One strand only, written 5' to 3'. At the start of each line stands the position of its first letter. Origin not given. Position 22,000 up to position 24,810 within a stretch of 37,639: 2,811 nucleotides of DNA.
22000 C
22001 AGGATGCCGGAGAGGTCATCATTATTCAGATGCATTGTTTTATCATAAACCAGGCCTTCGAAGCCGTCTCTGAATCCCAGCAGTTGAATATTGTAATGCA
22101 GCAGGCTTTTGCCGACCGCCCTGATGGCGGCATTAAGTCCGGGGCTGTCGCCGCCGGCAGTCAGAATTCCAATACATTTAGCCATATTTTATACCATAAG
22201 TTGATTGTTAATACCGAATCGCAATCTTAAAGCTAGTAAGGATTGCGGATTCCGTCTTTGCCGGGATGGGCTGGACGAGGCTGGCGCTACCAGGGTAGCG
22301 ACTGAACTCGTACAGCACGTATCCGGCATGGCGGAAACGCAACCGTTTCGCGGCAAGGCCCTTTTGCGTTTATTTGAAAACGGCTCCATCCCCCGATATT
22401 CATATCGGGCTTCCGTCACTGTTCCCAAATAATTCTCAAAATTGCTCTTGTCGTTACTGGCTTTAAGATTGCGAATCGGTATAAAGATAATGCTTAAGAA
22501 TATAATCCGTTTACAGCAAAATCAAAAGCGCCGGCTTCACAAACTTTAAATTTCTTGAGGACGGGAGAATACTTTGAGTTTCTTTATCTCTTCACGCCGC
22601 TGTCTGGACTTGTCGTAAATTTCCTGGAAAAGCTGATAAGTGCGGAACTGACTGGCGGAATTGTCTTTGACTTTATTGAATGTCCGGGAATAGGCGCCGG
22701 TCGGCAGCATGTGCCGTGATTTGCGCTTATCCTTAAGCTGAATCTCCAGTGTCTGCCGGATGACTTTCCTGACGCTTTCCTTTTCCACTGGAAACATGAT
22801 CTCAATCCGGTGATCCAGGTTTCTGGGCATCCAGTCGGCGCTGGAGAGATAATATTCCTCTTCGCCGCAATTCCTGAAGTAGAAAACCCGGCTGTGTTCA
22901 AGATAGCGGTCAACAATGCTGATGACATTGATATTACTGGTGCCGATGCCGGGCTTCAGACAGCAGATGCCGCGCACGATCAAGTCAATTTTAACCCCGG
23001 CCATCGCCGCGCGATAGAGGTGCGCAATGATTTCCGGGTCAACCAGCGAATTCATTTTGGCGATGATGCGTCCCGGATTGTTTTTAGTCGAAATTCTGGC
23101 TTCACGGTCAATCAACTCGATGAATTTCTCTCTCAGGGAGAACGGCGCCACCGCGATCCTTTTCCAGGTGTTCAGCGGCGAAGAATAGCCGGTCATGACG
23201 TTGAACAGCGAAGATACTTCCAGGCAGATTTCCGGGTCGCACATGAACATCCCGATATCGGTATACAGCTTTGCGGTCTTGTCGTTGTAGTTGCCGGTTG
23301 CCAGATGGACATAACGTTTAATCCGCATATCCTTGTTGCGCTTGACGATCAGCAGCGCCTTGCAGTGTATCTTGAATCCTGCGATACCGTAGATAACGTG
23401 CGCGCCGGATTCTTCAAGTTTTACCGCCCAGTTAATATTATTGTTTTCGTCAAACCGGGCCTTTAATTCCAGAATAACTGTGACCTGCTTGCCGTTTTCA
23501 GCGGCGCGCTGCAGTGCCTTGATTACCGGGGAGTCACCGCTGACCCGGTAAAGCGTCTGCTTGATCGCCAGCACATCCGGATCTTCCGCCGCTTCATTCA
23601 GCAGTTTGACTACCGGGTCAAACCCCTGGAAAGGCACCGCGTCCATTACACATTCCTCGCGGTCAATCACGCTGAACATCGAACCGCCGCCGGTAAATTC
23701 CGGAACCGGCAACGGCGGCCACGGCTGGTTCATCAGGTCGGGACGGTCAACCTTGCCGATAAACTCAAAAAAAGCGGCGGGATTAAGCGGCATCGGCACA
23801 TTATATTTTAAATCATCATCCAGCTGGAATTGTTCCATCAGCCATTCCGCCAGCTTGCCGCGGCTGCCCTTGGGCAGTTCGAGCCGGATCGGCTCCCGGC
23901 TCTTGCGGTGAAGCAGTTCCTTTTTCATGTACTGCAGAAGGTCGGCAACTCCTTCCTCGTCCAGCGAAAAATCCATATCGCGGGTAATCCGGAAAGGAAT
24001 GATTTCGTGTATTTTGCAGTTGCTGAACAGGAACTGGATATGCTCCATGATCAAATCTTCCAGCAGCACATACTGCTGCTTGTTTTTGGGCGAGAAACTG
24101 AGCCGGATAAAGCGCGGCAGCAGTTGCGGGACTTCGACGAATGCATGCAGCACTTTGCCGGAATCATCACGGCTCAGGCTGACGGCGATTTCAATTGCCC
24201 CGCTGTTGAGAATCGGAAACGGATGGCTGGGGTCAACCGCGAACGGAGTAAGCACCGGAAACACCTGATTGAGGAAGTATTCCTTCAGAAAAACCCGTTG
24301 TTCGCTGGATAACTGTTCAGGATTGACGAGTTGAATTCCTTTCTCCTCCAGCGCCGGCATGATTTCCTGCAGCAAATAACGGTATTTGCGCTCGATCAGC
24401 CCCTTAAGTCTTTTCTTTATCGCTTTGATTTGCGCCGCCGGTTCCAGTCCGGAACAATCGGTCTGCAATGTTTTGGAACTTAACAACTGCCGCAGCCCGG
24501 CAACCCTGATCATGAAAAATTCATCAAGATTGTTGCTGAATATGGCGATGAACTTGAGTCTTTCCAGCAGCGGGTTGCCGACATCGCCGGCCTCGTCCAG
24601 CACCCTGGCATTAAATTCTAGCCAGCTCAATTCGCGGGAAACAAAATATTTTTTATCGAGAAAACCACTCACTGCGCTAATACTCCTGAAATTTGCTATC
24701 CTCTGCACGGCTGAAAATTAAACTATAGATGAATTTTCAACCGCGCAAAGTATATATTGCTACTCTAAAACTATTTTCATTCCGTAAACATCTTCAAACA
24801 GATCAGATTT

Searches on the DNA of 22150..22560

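Call 11: search_rna_families(source=window, start=22150, end=22560, threshold=evalue, max_evalue=10, show_alignments=2)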
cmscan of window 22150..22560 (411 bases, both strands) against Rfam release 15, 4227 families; matches with E-value up to 10: 1.
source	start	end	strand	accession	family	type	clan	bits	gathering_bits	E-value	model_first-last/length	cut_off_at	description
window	22285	22339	+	RF02950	D12-methyl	Gene; sRNA;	-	13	57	7.8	1-64/64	no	D12-methyl RNA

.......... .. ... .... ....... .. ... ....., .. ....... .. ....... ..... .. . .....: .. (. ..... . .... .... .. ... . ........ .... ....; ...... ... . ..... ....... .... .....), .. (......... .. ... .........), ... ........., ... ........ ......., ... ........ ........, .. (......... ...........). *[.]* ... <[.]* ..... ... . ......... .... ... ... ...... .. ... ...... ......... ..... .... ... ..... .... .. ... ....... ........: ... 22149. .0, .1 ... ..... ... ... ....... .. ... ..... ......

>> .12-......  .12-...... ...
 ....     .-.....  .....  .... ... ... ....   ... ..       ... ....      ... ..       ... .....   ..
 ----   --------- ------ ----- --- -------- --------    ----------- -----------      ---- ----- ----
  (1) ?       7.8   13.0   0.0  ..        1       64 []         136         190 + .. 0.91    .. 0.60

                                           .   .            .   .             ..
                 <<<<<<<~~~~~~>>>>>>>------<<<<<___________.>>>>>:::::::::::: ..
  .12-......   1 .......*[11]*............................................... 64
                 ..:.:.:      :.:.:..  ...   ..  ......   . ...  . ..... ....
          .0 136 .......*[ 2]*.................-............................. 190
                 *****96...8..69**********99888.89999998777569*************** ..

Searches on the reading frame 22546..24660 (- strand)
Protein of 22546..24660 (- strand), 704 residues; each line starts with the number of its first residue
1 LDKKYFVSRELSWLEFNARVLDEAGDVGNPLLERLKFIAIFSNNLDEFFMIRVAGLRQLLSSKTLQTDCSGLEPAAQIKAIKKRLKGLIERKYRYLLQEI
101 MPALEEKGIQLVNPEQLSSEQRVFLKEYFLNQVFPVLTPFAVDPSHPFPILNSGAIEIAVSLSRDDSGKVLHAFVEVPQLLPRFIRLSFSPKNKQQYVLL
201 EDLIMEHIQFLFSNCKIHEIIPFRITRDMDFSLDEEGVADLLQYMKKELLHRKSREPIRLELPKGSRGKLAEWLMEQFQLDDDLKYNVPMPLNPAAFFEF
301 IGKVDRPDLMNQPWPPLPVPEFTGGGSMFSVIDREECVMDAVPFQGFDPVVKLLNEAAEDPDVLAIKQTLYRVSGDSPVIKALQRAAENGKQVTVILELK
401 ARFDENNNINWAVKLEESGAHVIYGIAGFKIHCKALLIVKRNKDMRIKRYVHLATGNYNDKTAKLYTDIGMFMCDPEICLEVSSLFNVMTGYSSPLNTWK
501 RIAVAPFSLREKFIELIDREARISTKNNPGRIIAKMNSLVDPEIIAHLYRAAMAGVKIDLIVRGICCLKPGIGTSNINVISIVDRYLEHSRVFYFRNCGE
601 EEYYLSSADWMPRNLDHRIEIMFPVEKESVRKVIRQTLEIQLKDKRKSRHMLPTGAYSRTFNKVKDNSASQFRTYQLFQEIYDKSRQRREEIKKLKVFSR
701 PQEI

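Call 38: find_homologous_proteins(query=window:22546-24660:-, max_evalue=1e-100)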
Query window:22546-24660:- (704 aa): 7998 proteins with E <= 1e-100 among 8000 candidates; the best 120 are listed.
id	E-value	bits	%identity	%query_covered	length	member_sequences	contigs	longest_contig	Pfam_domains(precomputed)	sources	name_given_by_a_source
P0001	0.0e+0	1551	97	100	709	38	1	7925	PF02503.23,PF13091.13,PF13089.12,PF17941.8,PF13090.13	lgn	-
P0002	0.0e+0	1468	91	100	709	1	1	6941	PF02503.23,PF13091.13,PF13089.12,PF17941.8,PF13090.13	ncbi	-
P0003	0.0e+0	1455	92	100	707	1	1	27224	PF02503.23,PF13091.13,PF13089.12,PF17941.8,PF13090.13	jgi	jgi:polyphosphate kinase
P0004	0.0e+0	1421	88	100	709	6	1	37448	PF02503.23,PF13091.13,PF13089.12,PF17941.8,PF13090.13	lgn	-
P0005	0.0e+0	1400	87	100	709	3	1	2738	PF02503.23,PF13091.13,PF13089.12,PF17941.8,PF13090.13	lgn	-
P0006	0.0e+0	1064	67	99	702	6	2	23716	PF02503.23,PF13091.13,PF13089.12,PF17941.8,PF13090.13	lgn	-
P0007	0.0e+0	1036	65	100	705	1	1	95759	PF02503.23,PF13091.13,PF13089.12,PF17941.8,PF13090.13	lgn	-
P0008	4.6e-293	992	63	99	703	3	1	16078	PF02503.23,PF13091.13,PF13089.12,PF17941.8,PF13090.13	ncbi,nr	ncbi:MAG: polyphosphate kinase 1 [Victivallales bacterium]|nr:polyphosphate kinase 1 [Victivallales 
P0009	6.2e-292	989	64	99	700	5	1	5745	PF02503.23,PF13091.13,PF13089.12,PF17941.8,PF13090.13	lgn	-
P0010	4.1e-286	969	62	99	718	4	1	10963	PF02503.23,PF13091.13,PF13089.12,PF17941.8,PF13090.13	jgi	jgi:polyphosphate kinase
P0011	4.8e-285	966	63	96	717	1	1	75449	PF02503.23,PF13091.13,PF13089.12,PF17941.8,PF13090.13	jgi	-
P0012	7.3e-285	965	63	96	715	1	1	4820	PF02503.23,PF13091.13,PF13089.12,PF17941.8,PF13090.13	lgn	-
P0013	6.8e-284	962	62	96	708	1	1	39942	PF02503.23,PF13091.13,PF13089.12,PF17941.8,PF13090.13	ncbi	-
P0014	5.5e-280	949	63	96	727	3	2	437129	PF02503.23,PF13091.13,PF13089.12,PF17941.8,PF13090.13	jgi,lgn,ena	-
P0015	4.5e-279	946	59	99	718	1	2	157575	PF02503.23,PF13091.13,PF13089.12,PF17941.8,PF13090.13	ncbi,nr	ncbi:MAG: polyphosphate kinase 1 [Lentisphaerae bacterium]|nr:polyphosphate kinase 1 [Lentisphaerota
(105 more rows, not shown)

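Call 39: find_encoding_contigs(protein=P0003, flank=3000, max_places=3)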
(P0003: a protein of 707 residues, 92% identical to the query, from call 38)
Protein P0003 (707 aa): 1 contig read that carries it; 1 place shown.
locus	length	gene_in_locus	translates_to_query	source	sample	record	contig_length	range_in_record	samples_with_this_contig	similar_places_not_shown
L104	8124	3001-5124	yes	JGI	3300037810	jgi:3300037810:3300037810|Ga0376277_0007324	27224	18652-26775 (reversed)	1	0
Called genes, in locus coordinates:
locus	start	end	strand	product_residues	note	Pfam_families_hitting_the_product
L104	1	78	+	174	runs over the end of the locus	?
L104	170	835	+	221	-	PF04205:FMN_bind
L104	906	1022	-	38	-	-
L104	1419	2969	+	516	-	PF02541:Ppx-GppA, PF21447:Ppx-GppA_III, PF01966:HD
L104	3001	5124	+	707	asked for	PF13089:PP_kinase_N, PF02503:PP_kinase, PF17941:PP_kinase_C_1, PF13091:PLDc_2 (faint), PF13090:PP_kinase_C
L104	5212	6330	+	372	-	PF00365:PFK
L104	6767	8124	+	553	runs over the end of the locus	PF13623:SurA_N_2, PF13624:SurA_N_3, PF13145:Rotamase_2 (faint)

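Call 40: find_encoding_contigs(protein=P0004, flank=3000, max_places=3)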
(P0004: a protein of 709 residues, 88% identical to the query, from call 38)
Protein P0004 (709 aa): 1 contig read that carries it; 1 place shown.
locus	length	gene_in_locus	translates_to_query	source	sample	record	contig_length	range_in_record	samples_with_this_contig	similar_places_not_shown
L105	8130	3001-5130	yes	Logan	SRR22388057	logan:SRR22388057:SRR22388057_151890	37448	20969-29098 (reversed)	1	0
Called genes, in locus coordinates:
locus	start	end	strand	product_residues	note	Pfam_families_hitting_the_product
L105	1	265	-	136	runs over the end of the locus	PF00293:NUDIX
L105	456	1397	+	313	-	PF03976:PPK2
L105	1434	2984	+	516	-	PF02541:Ppx-GppA, PF21447:Ppx-GppA_III, PF01966:HD (weak)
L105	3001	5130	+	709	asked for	PF13089:PP_kinase_N, PF02503:PP_kinase, PF17941:PP_kinase_C_1, PF13091:PLDc_2 (faint), PF13090:PP_kinase_C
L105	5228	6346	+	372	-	PF00365:PFK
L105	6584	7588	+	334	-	PF00005:ABC_tran, PF02463:SMC_N (weak), PF13401:AAA_22 (weak), PF13304:AAA_21, PF08352:oligo_HPY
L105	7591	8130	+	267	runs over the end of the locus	PF23914:TPR_CcmH_CycH (faint), PF13432:TPR_16 (faint), PF14559:TPR_19 (faint), PF13431:TPR_17 (faint), PF00515:TPR_1 (faint), PF13424:TPR_12 (faint), PF13428:TPR_14 (faint), PF07719:TPR_2 (weak), +4 more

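Call 41: find_encoding_contigs(protein=P0002, flank=3000, max_places=3)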
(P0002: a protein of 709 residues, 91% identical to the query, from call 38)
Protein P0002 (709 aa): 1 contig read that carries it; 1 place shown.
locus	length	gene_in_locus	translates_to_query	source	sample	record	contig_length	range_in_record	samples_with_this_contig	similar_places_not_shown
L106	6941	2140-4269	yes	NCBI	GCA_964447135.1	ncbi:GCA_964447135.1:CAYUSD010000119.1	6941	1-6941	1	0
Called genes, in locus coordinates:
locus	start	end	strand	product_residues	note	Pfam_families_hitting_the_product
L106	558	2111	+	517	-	PF02541:Ppx-GppA, PF21447:Ppx-GppA_III, PF01966:HD (weak)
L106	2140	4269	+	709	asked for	PF13089:PP_kinase_N, PF02503:PP_kinase, PF17941:PP_kinase_C_1, PF13091:PLDc_2 (faint), PF13090:PP_kinase_C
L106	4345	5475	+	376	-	PF00365:PFK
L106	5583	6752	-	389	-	PF02424:ApbE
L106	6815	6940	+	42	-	?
